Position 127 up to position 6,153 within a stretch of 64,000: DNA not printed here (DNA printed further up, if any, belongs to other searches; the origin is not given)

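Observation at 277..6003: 1.9k-aa mosaic T9SS cargo protein combining LRR, metzincin-like protease, WD40 propeller and Big domains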

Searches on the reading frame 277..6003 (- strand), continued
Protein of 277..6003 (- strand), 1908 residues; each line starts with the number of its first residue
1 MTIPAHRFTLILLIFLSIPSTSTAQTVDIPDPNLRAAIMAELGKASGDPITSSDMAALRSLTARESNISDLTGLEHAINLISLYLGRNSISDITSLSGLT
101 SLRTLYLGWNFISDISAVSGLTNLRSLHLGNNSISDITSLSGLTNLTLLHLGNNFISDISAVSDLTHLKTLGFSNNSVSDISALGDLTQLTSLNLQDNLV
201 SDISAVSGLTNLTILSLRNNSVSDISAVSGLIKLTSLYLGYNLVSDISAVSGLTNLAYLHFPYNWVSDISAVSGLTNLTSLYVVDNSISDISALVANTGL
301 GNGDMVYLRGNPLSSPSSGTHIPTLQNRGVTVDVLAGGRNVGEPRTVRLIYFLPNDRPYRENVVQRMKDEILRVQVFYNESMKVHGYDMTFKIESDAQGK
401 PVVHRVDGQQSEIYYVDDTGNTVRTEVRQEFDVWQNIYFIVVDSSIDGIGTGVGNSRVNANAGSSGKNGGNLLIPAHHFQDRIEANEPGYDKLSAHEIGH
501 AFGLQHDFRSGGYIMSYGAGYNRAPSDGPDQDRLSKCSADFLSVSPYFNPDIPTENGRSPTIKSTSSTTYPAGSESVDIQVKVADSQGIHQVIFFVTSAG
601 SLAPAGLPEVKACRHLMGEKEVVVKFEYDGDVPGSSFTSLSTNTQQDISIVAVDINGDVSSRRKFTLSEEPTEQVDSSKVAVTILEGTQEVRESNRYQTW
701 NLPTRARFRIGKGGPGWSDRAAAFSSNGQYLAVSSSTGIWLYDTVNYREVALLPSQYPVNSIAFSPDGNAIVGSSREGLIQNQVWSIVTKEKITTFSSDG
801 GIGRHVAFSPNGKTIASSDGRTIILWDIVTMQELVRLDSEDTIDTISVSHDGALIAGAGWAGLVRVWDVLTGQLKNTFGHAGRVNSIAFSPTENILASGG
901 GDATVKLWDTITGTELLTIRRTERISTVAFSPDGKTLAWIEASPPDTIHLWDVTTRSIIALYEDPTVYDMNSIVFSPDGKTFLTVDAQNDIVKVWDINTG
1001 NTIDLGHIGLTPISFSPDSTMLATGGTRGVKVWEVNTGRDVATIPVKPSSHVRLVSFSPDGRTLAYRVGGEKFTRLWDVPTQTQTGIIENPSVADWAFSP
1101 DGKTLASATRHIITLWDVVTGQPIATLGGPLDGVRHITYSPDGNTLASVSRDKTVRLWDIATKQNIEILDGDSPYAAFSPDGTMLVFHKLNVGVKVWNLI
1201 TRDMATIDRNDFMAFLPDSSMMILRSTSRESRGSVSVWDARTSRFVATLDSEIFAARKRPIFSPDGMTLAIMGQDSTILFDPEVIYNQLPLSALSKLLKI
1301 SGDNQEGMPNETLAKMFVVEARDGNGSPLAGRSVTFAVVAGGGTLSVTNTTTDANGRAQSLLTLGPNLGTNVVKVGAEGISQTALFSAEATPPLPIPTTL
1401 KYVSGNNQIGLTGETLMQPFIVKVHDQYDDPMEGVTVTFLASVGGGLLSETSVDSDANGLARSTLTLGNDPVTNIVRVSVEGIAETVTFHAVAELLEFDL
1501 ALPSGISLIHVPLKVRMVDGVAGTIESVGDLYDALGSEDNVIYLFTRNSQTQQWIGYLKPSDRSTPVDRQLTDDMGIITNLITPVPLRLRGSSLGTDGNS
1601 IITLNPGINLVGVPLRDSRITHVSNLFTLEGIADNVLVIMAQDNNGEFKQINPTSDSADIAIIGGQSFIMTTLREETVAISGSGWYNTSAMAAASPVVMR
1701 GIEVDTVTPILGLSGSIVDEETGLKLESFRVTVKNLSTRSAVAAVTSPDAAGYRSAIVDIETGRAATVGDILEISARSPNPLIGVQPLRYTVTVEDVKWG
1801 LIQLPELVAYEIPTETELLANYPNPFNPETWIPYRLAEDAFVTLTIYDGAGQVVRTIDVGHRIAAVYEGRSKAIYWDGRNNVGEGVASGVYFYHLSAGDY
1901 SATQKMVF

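Call 13: list_cluster_members(proteins=[P0001, P0002, P0017, P0022])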
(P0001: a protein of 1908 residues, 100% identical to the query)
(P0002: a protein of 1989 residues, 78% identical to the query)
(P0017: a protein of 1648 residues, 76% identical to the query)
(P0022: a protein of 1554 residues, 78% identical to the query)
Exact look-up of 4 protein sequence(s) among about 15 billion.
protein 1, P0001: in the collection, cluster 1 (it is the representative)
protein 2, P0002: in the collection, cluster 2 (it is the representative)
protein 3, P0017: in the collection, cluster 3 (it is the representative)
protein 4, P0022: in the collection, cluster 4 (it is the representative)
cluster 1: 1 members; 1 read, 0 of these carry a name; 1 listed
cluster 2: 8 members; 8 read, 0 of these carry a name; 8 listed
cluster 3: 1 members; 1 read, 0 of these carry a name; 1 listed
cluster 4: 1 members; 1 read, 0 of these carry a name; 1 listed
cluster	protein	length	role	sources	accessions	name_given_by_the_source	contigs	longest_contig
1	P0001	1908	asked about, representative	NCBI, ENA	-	-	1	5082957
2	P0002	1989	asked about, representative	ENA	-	-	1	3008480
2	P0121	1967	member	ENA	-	-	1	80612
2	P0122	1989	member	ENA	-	-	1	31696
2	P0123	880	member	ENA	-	-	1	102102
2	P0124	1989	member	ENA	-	-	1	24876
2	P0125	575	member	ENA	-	-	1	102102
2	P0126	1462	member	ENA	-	-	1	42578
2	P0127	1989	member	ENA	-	-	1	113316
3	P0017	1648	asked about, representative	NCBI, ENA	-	-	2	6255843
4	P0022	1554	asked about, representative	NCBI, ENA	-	-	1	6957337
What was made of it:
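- Tried and rejected: Names or accessions for cluster members: none were available (call 13).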

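Call 14: find_encoding_contigs(protein=P0001, flank=10000, max_places=3)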
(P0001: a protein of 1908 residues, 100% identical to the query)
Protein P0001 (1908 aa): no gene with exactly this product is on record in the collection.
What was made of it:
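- Tried and rejected: Exact-protein genomic look-up of P0001: not on record (call 14).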

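Call 15: find_encoding_contigs(protein=P0002, flank=10000, max_places=3)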
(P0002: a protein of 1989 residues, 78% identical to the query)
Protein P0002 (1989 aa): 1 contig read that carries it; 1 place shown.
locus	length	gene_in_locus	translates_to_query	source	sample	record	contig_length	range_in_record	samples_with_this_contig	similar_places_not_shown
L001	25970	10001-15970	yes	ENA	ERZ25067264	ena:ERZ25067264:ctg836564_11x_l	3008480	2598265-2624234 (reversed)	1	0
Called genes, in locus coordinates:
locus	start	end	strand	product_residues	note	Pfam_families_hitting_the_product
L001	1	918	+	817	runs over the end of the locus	PF24807:WD40_CDC20-Fz, PF24814:WD40_Prp19, PF25171:Beta-prop_WDR36-Utp21_1st, PF23381:Beta-prop_IFT122_1st, PF25175:Beta-prop_WDR5, PF25174:Beta-prop_THOC3, PF23414:Beta-prop_EML_2, PF25173:Beta-prop_WDR3_1st, +42 more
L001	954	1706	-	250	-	PF22624:AASDHPPT_N, PF01648:ACPS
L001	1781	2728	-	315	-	PF00248:Aldo_ket_red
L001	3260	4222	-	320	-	PF00248:Aldo_ket_red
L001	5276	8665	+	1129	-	PF12044:Metallopep (faint), PF13688:Reprolysin_5 (weak), PF12799:LRR_4, PF13855:LRR_8, PF02369:Big_1, PF09134:Invasin_D3 (weak), PF13860:FlgD_ig (faint), PF18962:Por_Secre_tail (faint)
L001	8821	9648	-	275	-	PF05721:PhyH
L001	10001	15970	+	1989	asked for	PF12799:LRR_4, PF12799:LRR_4, PF12799:LRR_4, PF12799:LRR_4, PF13855:LRR_8, PF24807:WD40_CDC20-Fz, PF24814:WD40_Prp19, PF25174:Beta-prop_THOC3, +71 more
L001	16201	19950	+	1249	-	PF25174:Beta-prop_THOC3, PF24807:WD40_CDC20-Fz, PF24814:WD40_Prp19, PF25173:Beta-prop_WDR3_1st, PF25175:Beta-prop_WDR5, PF25391:WD40_Gbeta, PF24796:WDR55, PF23381:Beta-prop_IFT122_1st, +64 more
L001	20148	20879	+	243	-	PF05721:PhyH (weak)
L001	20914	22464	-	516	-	-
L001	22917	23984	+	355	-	PF08240:ADH_N, PF16912:Glu_dehyd_C, PF00107:ADH_zinc_N, PF13602:ADH_zinc_N_2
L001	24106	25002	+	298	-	PF05721:PhyH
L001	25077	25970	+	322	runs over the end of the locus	PF08240:ADH_N (faint), PF16912:Glu_dehyd_C (weak), PF00107:ADH_zinc_N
